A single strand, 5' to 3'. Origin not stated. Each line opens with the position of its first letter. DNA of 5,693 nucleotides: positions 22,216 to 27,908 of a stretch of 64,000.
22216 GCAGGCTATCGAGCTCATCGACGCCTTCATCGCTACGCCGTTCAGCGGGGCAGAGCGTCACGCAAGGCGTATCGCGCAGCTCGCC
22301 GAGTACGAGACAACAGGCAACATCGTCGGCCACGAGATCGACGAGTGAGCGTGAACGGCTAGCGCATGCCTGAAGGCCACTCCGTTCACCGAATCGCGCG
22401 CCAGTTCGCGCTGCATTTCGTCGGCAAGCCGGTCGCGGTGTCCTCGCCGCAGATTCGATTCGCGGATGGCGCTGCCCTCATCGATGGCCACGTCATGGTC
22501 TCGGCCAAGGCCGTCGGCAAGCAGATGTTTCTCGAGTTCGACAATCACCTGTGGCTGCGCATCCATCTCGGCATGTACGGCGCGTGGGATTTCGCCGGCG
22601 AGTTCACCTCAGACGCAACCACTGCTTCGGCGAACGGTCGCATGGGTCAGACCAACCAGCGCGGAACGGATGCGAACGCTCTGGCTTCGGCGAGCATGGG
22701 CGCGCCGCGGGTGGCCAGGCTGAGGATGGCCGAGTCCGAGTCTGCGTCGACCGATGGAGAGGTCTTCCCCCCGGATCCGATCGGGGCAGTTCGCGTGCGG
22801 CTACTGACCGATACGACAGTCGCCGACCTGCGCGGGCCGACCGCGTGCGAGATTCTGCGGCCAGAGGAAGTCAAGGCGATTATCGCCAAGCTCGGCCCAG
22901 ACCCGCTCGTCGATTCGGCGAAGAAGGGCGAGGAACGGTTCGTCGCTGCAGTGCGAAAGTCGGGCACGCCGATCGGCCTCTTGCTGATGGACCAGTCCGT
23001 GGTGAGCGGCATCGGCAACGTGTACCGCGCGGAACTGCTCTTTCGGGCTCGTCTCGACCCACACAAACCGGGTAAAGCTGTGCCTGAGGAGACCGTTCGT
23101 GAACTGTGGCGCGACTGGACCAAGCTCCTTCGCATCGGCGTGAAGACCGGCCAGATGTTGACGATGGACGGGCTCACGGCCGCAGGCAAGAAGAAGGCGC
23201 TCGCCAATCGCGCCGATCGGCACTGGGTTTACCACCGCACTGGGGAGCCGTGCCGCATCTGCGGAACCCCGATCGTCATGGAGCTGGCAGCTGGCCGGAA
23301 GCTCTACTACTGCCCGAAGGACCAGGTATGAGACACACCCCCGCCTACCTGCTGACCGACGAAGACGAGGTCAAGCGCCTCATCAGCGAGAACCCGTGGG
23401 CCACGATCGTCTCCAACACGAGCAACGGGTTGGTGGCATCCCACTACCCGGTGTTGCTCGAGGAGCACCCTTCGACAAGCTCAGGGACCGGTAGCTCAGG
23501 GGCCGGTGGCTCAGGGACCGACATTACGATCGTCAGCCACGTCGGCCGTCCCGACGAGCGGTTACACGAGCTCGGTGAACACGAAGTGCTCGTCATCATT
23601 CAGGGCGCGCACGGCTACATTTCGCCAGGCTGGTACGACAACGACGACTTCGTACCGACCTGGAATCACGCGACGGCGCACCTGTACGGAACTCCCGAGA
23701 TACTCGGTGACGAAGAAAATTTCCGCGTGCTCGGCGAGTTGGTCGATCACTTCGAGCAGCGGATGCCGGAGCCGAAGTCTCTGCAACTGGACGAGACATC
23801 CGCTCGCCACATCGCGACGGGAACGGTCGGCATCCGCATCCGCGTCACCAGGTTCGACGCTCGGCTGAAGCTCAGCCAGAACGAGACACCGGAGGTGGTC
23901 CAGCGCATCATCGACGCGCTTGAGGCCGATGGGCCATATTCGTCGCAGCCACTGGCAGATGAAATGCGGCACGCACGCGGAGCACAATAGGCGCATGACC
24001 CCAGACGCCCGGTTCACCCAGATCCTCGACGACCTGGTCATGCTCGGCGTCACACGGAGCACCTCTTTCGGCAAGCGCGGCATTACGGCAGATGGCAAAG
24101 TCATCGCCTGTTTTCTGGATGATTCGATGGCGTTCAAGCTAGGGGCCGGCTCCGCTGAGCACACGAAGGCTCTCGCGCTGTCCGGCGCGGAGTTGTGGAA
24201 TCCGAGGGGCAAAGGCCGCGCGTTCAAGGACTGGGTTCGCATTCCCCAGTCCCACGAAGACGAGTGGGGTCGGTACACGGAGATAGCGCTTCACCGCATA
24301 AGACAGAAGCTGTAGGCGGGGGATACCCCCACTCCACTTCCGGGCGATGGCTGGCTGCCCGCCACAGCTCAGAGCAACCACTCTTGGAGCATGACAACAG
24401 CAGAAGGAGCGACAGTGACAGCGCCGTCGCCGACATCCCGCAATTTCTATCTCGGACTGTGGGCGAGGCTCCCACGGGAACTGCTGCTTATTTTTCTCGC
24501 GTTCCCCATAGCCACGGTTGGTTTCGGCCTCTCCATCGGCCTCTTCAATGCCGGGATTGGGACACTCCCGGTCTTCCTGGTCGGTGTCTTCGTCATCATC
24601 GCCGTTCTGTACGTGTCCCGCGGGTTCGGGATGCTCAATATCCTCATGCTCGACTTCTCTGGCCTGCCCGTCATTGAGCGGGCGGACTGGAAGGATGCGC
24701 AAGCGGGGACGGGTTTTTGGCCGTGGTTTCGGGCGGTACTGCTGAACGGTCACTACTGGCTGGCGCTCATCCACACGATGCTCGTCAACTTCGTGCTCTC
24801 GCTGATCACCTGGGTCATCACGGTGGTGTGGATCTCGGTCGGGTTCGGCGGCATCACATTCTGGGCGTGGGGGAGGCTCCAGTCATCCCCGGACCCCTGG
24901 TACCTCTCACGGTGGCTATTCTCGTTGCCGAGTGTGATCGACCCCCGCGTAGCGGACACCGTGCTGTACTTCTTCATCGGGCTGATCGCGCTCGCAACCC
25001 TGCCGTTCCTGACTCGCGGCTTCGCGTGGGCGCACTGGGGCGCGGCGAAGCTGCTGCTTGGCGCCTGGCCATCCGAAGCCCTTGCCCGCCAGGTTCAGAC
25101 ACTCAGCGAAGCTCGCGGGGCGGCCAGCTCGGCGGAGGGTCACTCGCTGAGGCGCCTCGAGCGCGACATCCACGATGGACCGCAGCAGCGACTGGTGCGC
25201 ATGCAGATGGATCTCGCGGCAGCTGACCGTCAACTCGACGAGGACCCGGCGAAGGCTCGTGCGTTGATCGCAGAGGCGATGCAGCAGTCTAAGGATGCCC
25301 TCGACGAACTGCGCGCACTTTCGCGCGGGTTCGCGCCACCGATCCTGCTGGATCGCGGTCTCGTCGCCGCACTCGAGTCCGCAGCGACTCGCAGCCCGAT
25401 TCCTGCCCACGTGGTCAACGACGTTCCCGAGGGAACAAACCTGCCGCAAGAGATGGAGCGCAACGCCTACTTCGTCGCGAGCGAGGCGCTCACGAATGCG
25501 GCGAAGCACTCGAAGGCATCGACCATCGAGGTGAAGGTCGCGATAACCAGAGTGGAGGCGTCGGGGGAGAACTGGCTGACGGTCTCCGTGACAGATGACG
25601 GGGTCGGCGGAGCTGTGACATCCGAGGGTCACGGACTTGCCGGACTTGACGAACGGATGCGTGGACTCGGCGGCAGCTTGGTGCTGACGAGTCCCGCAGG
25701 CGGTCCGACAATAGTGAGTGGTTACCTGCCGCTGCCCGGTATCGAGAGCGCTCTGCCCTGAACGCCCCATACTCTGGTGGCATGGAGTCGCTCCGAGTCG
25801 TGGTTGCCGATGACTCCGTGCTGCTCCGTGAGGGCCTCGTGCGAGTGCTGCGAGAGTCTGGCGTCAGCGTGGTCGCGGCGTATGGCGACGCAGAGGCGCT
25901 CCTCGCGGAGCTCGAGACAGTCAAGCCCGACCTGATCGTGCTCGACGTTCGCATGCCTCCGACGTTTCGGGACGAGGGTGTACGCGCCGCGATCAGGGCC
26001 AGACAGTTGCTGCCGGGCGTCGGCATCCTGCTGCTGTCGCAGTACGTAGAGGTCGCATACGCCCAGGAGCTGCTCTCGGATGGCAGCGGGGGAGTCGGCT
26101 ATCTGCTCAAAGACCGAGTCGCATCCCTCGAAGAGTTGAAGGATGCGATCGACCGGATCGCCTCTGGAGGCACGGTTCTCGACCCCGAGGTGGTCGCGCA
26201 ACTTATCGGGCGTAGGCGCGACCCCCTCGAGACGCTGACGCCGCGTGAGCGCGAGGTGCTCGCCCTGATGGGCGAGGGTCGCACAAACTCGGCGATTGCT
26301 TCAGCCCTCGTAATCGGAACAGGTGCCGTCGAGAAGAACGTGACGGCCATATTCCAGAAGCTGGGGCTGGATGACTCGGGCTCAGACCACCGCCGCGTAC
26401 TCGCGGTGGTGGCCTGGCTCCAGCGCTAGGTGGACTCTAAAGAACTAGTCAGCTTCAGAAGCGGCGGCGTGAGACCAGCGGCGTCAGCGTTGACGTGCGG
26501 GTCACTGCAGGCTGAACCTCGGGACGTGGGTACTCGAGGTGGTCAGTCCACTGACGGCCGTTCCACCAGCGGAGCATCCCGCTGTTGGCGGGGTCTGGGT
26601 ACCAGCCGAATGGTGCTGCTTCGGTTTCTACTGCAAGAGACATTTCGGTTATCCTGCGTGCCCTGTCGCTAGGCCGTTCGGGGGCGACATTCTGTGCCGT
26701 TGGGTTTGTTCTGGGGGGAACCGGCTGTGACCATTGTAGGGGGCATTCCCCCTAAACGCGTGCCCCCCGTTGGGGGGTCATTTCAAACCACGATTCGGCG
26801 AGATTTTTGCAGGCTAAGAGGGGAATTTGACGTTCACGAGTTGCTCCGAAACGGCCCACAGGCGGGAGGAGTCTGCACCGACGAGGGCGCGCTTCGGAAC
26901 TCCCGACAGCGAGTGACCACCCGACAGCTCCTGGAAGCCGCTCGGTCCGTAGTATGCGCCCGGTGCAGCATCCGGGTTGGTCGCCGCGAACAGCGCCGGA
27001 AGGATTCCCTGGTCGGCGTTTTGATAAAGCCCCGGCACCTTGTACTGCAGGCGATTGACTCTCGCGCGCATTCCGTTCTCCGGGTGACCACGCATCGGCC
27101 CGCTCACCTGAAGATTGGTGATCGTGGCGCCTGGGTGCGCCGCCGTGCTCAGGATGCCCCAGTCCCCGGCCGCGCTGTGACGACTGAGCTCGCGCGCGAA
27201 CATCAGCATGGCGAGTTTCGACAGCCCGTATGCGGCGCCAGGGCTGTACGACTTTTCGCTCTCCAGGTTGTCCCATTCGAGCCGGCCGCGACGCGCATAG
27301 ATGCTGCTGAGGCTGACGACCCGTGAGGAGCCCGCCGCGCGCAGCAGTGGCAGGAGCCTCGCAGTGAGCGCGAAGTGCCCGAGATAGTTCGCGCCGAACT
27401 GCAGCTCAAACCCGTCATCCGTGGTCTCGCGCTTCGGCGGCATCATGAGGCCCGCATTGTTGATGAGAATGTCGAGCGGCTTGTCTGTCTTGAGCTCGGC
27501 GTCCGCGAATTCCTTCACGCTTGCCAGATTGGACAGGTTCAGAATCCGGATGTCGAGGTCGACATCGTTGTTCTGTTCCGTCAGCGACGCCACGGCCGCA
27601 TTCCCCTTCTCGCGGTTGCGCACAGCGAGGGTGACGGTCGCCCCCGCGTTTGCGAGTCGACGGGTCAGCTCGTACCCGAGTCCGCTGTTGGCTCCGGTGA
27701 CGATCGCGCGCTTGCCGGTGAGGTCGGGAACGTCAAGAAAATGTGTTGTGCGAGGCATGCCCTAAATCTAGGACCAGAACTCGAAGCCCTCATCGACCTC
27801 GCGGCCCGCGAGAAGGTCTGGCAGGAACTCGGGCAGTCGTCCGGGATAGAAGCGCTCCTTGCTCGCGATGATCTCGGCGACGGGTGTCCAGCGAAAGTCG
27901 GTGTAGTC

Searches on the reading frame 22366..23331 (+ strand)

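Call 83: search_protein_families(library=pfam, proteins=[window:22366-23331:+], max_evalue=0.000001)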
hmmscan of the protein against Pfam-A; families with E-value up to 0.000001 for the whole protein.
window:22366-23331:+ (321 aa): 2 families
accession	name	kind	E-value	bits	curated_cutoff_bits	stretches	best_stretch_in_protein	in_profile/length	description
PF06831.19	H2TH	-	1.6e-20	73.3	34.7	1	176-264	1-87/93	Formamidopyrimidine-DNA glycosylase H2TH domain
PF01149.29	Fapy_DNA_glyco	-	5e-11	43.7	25.5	1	1-76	1-84/117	Formamidopyrimidine-DNA glycosylase N-terminal domain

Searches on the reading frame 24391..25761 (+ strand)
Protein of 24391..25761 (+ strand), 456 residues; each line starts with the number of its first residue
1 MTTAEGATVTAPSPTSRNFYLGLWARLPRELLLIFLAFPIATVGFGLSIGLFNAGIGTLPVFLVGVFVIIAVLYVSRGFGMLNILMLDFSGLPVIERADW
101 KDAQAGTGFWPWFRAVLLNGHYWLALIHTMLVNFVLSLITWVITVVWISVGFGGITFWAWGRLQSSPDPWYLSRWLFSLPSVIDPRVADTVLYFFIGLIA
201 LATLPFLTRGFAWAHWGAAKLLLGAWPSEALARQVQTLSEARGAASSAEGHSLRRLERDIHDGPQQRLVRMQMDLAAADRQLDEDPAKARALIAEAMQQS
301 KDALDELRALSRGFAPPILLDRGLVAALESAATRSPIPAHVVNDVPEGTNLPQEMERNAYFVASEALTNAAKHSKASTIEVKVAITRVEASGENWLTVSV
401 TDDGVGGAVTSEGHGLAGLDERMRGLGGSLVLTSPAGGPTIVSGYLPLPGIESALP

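Call 83: search_protein_families(library=pfam, proteins=[window:24391-25761:+], max_evalue=0.000001)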
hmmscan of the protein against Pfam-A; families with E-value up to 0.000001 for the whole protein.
window:24391-25761:+ (456 aa): 3 families
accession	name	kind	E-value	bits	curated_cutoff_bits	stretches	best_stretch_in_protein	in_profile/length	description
PF13796.11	Sensor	-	3.6e-18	66.6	28.2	1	35-223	3-162/162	Putative sensor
PF07730.19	HisKA_3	-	4.3e-13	50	24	1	254-317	3-66/68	Histidine kinase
PF02518.31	HATPase_c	-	4.4e-08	34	26.4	1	359-449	6-110/111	Histidine kinase-, DNA gyrase B-, and HSP90-like ATPase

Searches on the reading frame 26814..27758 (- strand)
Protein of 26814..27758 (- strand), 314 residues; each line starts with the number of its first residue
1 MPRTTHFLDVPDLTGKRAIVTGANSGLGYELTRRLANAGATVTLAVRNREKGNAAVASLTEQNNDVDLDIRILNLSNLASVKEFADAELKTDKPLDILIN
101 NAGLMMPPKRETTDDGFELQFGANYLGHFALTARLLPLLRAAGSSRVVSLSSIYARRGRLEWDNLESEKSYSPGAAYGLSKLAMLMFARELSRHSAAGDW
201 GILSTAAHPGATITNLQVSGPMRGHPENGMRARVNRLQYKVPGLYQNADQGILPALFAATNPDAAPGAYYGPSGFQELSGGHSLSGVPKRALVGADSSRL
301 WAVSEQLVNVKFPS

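Call 83: search_protein_families(library=pfam, proteins=[window:26814-27758:-], max_evalue=0.000001)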
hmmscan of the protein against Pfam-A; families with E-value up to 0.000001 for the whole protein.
window:26814-27758:- (314 aa): 3 families
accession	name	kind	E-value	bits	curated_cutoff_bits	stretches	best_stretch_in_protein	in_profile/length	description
PF00106.31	adh_short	-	3.4e-27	95.6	26.6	1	16-217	1-187/195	short chain dehydrogenase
PF13561.12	adh_short_C2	-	5.5e-17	62.6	27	1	22-214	1-178/236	Enoyl-(Acyl carrier protein) reductase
PF01370.27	Epimerase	-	1.2e-08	35.1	20.9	1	19-193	2-158/240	NAD dependent epimerase/dehydratase family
